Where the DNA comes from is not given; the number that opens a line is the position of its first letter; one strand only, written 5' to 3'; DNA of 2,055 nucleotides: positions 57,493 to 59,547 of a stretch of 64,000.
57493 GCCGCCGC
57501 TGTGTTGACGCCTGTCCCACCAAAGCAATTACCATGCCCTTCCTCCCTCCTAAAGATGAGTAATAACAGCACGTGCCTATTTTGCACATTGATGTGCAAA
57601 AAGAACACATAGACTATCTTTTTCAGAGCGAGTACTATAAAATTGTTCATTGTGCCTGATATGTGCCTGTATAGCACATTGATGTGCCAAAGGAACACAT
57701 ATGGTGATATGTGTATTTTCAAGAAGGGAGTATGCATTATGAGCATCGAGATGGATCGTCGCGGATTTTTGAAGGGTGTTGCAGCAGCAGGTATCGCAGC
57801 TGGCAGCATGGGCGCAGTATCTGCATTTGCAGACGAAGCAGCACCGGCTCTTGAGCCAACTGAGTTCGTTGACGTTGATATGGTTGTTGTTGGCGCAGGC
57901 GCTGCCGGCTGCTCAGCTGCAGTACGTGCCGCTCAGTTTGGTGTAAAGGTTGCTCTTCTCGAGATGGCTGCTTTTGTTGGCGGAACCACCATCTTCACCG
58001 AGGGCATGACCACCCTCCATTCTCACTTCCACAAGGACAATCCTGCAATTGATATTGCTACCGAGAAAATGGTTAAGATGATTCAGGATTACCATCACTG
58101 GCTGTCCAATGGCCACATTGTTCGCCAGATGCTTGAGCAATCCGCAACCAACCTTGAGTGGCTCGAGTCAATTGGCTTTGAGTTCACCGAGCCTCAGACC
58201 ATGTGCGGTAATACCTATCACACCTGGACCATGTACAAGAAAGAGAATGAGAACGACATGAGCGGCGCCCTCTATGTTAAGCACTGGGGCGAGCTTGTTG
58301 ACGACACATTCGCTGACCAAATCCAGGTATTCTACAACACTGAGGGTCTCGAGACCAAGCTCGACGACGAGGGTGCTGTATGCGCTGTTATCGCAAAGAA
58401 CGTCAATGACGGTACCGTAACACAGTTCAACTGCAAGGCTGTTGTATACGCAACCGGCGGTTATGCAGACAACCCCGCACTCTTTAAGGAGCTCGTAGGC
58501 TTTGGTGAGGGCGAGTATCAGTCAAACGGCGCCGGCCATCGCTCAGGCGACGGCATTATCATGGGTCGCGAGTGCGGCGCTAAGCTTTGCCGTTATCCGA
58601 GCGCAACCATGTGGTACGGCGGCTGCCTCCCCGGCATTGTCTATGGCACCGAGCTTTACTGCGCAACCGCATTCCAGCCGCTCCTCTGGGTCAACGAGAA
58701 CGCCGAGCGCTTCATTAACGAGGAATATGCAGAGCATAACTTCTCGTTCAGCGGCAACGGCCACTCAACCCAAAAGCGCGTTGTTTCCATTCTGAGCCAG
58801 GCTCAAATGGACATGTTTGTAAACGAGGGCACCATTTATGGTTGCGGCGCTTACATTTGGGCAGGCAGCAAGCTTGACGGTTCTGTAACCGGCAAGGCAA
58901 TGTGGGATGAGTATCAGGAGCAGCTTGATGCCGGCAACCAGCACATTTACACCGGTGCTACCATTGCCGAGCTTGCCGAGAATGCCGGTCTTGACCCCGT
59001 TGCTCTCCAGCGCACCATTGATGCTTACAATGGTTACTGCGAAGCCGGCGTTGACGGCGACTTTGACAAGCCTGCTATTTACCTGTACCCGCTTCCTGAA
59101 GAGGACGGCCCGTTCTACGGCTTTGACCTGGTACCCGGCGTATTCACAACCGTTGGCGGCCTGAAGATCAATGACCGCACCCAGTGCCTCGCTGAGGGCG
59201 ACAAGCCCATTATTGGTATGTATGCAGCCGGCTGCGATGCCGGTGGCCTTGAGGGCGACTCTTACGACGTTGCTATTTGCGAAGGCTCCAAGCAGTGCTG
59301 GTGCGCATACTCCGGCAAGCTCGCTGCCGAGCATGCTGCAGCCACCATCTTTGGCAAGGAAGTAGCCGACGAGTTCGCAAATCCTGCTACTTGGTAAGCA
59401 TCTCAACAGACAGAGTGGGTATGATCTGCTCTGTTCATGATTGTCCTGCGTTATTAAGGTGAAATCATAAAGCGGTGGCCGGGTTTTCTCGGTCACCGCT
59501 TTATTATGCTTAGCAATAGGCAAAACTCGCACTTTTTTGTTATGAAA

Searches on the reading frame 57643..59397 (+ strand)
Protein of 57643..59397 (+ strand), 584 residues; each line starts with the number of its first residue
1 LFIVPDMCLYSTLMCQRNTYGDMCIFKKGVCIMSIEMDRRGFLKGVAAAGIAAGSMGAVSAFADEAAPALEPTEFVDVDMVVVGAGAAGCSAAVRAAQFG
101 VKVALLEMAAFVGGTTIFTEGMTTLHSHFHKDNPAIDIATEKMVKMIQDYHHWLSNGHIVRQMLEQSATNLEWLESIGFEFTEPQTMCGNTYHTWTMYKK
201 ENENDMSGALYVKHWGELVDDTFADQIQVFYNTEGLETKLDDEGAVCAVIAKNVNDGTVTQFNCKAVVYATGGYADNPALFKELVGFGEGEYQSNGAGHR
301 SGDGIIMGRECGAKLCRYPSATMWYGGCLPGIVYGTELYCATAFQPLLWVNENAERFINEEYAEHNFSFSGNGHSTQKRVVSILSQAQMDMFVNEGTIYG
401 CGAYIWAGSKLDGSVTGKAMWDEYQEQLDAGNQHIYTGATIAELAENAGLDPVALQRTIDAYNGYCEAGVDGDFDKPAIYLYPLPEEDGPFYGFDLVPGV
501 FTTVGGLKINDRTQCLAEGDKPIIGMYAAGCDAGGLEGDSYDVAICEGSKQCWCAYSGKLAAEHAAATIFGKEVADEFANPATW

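Call 3: search_protein_families(library=pfam, proteins=[window:57643-59397:+], max_evalue=0.01)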
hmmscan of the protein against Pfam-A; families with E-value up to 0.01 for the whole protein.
window:57643-59397:+ (584 aa): 12 families
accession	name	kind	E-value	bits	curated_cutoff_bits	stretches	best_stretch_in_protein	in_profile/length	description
PF00890.30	FAD_binding_2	-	7.7e-41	141.1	20.4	1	79-537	1-404/414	FAD binding domain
PF12831.13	FAD_oxidored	-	3.3e-11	43.5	27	1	79-272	1-145/416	FAD dependent oxidoreductase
PF01266.30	DAO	-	2.8e-10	40.7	27.9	1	79-278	1-208/353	FAD dependent oxidoreductase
PF07992.20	Pyr_redox_2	-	2.1e-09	37.7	26.1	1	79-278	2-114/291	Pyridine nucleotide-disulphide oxidoreductase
PF13450.12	NAD_binding_8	-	1e-06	29.3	21.9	1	82-115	1-34/68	NAD(P)-binding Rossmann-like domain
PF01946.23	Thi4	-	4.7e-06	26.4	26.2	1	73-122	13-62/235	Thi4 family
PF03486.20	HI0933_like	-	2.5e-05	24.3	50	1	79-113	2-36/244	HI0933-like protein Rossmann domain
PF01134.28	GIDA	-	5.4e-05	22.9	22.1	1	79-116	1-29/391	Glucose inhibited division protein A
PF13738.12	Pyr_redox_3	-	0.00018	21.3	30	1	81-133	1-54/305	Pyridine nucleotide-disulphide oxidoreductase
PF00070.33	Pyr_redox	-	0.00019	22.3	22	1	80-138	2-66/82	Pyridine nucleotide-disulphide oxidoreductase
PF05834.18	Lycopene_cycl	-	0.0029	17.2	23.4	1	79-109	1-33/380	Lycopene cyclase protein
PF10518.14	TAT_signal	-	0.0097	16.3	22.7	1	36-54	1-19/21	TAT (twin-arginine translocation) pathway signal sequence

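Call 4: search_protein_families(library=ncbifam, proteins=[window:57643-59397:+], max_evalue=0.01)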
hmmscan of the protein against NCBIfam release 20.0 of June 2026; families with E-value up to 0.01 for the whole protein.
window:57643-59397:+ (584 aa): 94 families (the best 25 are shown)
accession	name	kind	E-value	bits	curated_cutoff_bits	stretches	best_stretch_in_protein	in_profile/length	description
NF053717.1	VnlPnlRedVprA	equivalog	6.5e-96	322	600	1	78-567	7-480/481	vinyl phenol reductase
TIGR01813.1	flavo_cyto_c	subfamily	6.9e-42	143.7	285.45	1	79-539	1-424/444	flavocytochrome c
NF005064.0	PRK06481.1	equivalog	1.4e-38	132.9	542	2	71-317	54-292/506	flavocytochrome c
NF006130.0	PRK08274.1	equivalog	1.9e-35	122.6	369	2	77-373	5-292/467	FAD-dependent tricarballylate dehydrogenase TcuA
NF004789.0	PRK06134.1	subfamily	5.5e-35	121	747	3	434-541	425-546/581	FAD-dependent oxidoreductase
NF005510.0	PRK07121.1-3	subfamily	7.3e-35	120.6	481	3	420-567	340-488/492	FAD-binding protein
NF009476.0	PRK12839.1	equivalog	2.4e-31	108.5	940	3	434-543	423-545/572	FAD-dependent oxidoreductase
NF005511.0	PRK07121.1-4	equivalog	5.1e-31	107.7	466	2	432-568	405-542/553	FAD-binding protein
NF009477.0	PRK12843.1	equivalog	4.7e-29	101.3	758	3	77-141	16-80/578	FAD-dependent oxidoreductase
NF005882.1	PRK07843.1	equivalog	6.1e-29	100.9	788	2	225-542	215-527/547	3-oxosteroid 1-dehydrogenase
NF005508.0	PRK07121.1-1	equivalog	2.8e-28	98.7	537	2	77-182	20-125/497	FAD-binding protein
NF005509.0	PRK07121.1-2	subfamily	4.1e-28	98.3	630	3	435-567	395-523/527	FAD-binding protein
NF009478.0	PRK12844.1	equivalog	2.4e-26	92.1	789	2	224-567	222-550/559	3-ketosteroid-delta-1-dehydrogenase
NF009473.0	PRK12835.1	subfamily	4.1e-26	91.6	837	2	227-569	228-570/585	FAD-binding protein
NF053677.1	Desat2ChcC2Cyan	equivalog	2.5e-22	79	900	3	434-541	410-530/558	4-oxocyclohex-2-ene-1-carboxylate 5-dehydrogenase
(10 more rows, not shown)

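Call 22: find_related_loci(query=window:57739-59397:+, collection=metagenome_contigs, flank=6000)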
Query window:57739-59397:+ (552 aa) in metagenome_contigs; peptide patterns used: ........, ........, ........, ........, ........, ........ (x = any residue, [..] = any of these).
27 stretches matched a pattern; 1 encode a relative of the query (tblastn E <= 1e-3); 1 distinct loci.
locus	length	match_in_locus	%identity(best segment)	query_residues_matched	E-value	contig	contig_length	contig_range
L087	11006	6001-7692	62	1-552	0e+0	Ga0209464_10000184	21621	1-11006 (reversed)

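Call 38: find_homologous_proteins(query=window:57739-59397:+, max_evalue=1e-20)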
Query window:57739-59397:+ (552 aa): 86 proteins with E <= 1e-20 among 8000 candidates.
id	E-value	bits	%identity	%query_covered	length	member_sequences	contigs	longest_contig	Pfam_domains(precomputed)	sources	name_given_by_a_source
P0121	0.0e+0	1289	100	100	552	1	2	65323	PF01946.24,PF01266.31,PF13450.13,PF00890.31,PF07992.21,PF03486.21,PF12831.14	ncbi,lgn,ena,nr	ncbi:MAG: FAD-dependent oxidoreductase [Coriobacteriales bacterium]|nr:FAD-dependent oxidoreductase 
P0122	6.4e-285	965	74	100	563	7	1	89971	PF01946.24,PF01266.31,PF10518.15,PF13450.13,PF00890.31,PF07992.21,PF01134.29,PF12831.14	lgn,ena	-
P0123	2.2e-280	950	74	98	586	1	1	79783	PF01266.31,PF13450.13,PF00890.31,PF07992.21,PF03486.21,PF01134.29,PF12831.14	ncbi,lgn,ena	-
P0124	1.5e-268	910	69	100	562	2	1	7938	PF01266.31,PF13450.13,PF00890.31,PF07992.21,PF12831.14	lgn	-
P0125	3.6e-264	896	73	89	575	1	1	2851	PF01946.24,PF01266.31,PF13450.13,PF00890.31,PF07992.21,PF03486.21,PF01134.29,PF12831.14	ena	-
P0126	1.8e-251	854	71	89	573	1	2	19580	PF01946.24,PF01266.31,PF13450.13,PF00890.31,PF07992.21,PF00070.34,PF03486.21,PF01262.28,PF01134.29,PF12831.14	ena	-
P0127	1.2e-249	848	65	100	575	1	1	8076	PF01946.24,PF01266.31,PF13450.13,PF00890.31,PF07992.21,PF01134.29,PF12831.14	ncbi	-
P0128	2.1e-249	847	66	100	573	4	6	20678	PF01946.24,PF01266.31,PF13450.13,PF00890.31,PF07992.21,PF00070.34,PF03486.21,PF01134.29,PF12831.14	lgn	-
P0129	7.0e-248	842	65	100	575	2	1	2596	PF01946.24,PF01266.31,PF13450.13,PF00890.31,PF07992.21,PF00070.34,PF01134.29,PF12831.14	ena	-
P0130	6.6e-246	836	69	89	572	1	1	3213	PF01946.24,PF01266.31,PF10518.15,PF13450.13,PF00890.31,PF07992.21,PF00070.34,PF03486.21,PF05834.19,PF01134.29,PF12831.14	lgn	-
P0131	2.4e-244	831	65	100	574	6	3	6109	PF01946.24,PF01266.31,PF13450.13,PF00890.31,PF07992.21,PF03486.21,PF05834.19,PF01134.29,PF12831.14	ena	-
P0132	1.1e-240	819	64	100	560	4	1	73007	PF01946.24,PF01266.31,PF00890.31,PF07992.21,PF01134.29,PF12831.14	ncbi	-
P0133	8.9e-240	816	62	100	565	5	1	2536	PF01266.31,PF00890.31,PF07992.21,PF01134.29,PF12831.14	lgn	-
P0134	1.5e-235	802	64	100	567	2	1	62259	PF01946.24,PF01266.31,PF13450.13,PF00890.31,PF07992.21,PF03486.21,PF01134.29,PF12831.14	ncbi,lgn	-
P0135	2.9e-213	728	63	92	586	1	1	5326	PF01266.31,PF13450.13,PF00890.31,PF07992.21,PF03486.21,PF12831.14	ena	-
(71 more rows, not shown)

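Call 39: find_encoding_contigs(protein=P0122, flank=8000, max_places=2)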
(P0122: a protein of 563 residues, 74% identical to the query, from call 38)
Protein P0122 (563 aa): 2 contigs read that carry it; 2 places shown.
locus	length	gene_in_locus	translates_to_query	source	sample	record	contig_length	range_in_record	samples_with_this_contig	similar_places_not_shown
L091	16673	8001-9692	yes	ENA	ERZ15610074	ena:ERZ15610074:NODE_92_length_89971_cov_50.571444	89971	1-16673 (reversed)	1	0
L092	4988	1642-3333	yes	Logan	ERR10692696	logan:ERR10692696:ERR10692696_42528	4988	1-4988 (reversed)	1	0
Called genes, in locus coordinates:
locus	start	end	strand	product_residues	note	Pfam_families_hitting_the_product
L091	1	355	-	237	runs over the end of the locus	PF00005:ABC_tran, PF13304:AAA_21 (faint)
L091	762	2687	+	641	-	PF00890:FAD_binding_2, PF01266:DAO, PF12831:FAD_oxidored (weak), PF04205:FMN_bind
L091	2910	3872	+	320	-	PF00126:HTH_1, PF03466:LysR_substrate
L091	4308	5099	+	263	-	PF08281:Sigma70_r4_2, PF00196:GerE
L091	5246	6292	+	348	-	PF00478:IMPDH (weak), PF03060:NMO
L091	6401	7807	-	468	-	PF00196:GerE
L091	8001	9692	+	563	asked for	PF10518:TAT_signal (weak), PF01946:Thi4 (weak), PF00890:FAD_binding_2, PF01134:GIDA (weak), PF01266:DAO, PF07992:Pyr_redox_2, PF12831:FAD_oxidored, PF13450:NAD_binding_8 (weak)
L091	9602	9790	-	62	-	-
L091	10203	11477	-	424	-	-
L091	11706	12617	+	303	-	PF00126:HTH_1, PF03466:LysR_substrate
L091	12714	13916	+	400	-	PF02518:HATPase_c (weak)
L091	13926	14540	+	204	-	PF00072:Response_reg, PF00196:GerE, PF08281:Sigma70_r4_2 (weak)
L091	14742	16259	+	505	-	PF00037:Fer4 (weak), PF12797:Fer4_2 (faint), PF12838:Fer4_7, PF13187:Fer4_9 (weak), PF13237:Fer4_10 (faint), PF13484:Fer4_16 (faint), PF14697:Fer4_21 (weak)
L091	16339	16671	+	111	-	?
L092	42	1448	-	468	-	PF00196:GerE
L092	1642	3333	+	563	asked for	PF10518:TAT_signal (weak), PF01946:Thi4 (weak), PF00890:FAD_binding_2, PF01134:GIDA (weak), PF01266:DAO, PF07992:Pyr_redox_2, PF12831:FAD_oxidored, PF13450:NAD_binding_8 (weak)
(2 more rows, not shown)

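Call 40: find_encoding_contigs(protein=P0123, flank=8000, max_places=2)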
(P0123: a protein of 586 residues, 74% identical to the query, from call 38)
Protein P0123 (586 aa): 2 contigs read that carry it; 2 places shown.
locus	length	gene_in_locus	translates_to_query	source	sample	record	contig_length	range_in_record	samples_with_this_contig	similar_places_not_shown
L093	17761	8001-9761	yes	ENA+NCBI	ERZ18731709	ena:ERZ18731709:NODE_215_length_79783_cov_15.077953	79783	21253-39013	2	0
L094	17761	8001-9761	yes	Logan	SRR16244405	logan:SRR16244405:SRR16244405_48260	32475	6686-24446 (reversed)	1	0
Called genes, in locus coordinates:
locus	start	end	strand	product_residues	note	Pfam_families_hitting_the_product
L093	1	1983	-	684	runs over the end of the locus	PF02730:AFOR_N, PF01314:AFOR_C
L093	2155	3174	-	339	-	PF12838:Fer4_7 (faint), PF12837:Fer4_6 (faint), PF13247:Fer4_11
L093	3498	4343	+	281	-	PF13545:HTH_Crp_2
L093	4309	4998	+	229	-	PF13635:DUF4143 (weak)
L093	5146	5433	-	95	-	PF01381:HTH_3 (weak)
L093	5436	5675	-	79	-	PF05973:Gp49 (weak)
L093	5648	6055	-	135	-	PF13635:DUF4143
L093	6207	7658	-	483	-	PF00196:GerE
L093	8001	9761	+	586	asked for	PF00890:FAD_binding_2, PF01134:GIDA (weak), PF01266:DAO, PF03486:HI0933_like (faint), PF07992:Pyr_redox_2, PF12831:FAD_oxidored, PF13450:NAD_binding_8 (weak)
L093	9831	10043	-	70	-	-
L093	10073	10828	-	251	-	PF14243:R2K_3, PF18299:R2K_2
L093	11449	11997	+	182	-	-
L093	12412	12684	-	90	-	PF05016:ParE_toxin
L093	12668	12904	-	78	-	-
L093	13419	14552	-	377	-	PF00196:GerE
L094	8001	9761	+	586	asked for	PF00890:FAD_binding_2, PF01134:GIDA (weak), PF01266:DAO, PF03486:HI0933_like (faint), PF07992:Pyr_redox_2, PF12831:FAD_oxidored, PF13450:NAD_binding_8 (weak)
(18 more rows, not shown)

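Call 41: find_encoding_contigs(protein=P0132, flank=8000, max_places=2)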
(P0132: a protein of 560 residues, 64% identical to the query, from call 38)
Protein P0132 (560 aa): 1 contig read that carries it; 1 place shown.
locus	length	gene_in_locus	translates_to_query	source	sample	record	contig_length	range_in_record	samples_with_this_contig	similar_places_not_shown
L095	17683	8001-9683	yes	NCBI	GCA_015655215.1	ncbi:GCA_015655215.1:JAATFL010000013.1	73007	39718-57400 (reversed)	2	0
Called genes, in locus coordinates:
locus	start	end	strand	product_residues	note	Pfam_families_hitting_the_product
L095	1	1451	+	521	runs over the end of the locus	PF03023:MurJ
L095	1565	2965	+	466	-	PF01546:Peptidase_M20, PF07687:M20_dimer (faint)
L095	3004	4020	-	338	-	PF01522:Polysacc_deac_1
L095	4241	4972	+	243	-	PF06445:GyrI-like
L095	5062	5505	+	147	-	-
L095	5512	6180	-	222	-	-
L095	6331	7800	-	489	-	PF00196:GerE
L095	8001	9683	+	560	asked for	PF01946:Thi4 (weak), PF00890:FAD_binding_2, PF01134:GIDA (weak), PF01266:DAO, PF07992:Pyr_redox_2, PF12831:FAD_oxidored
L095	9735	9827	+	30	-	-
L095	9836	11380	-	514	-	PF00196:GerE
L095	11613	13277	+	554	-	PF00890:FAD_binding_2, PF01266:DAO (faint), PF12831:FAD_oxidored (weak)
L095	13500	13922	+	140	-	PF11208:DUF2992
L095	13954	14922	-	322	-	PF00126:HTH_1, PF03466:LysR_substrate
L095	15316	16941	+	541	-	PF00890:FAD_binding_2, PF01266:DAO (weak), PF03486:HI0933_like (faint), PF12831:FAD_oxidored (faint)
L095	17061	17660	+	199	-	PF14537:Cytochrom_c3_2 (faint), PF22113:Mtrc-MtrF_II-IV_dom (faint), PF14522:Cytochrome_C7 (faint)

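Call 53: search_solved_structures(query=window:57739-59397:+, max_evalue=0.00001)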
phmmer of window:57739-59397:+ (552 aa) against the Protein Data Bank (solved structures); distinct sequences matched with E-value up to 0.00001: 29.
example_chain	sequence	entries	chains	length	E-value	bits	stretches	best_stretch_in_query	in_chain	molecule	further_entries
1kss_A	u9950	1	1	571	2.5e-29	105.9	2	36-328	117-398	flavocytochrome c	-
1e39_A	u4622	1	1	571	2.6e-29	105.8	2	36-329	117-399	FUMARATE REDUCTASE FLAVOPROTEIN SUBUNIT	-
1jry_A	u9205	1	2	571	2.9e-29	105.6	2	36-329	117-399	FLAVOCYTOCHROME C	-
1p2e_A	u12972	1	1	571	3.2e-29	105.5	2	36-328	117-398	flavocytochrome c3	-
1p2h_A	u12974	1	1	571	3.2e-29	105.5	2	36-328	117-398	flavocytochrome c3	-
1qjd_A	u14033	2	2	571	3.3e-29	105.5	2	36-328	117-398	FLAVOCYTOCHROME C3 | Fumarate reductase flavoprotein subunit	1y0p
2b7s_A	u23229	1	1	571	3.6e-29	105.3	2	36-328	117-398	Fumarate reductase flavoprotein subunit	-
1jrz_A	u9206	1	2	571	3.9e-29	105.2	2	36-328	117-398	FLAVOCYTOCHROME C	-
1jrx_A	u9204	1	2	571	3.9e-29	105.2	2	36-328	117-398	FLAVOCYTOCHROME C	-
2b7r_A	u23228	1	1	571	4.1e-29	105.2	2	36-329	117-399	Fumarate reductase flavoprotein subunit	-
1m64_A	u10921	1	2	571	4.3e-29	105.1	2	36-328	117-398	flavocytochrome c3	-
1ksu_A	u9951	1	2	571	4.7e-29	104.9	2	36-328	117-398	flavocytochrome c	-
1lj1_A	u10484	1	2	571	5e-29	104.9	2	36-328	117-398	flavocytochrome c3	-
1q9i_A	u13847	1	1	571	9.8e-29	103.9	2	36-329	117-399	flavocytochrome c3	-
1d4d_A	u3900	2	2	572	7.4e-28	101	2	404-507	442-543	FLAVOCYTOCHROME C FUMARATE REDUCTASE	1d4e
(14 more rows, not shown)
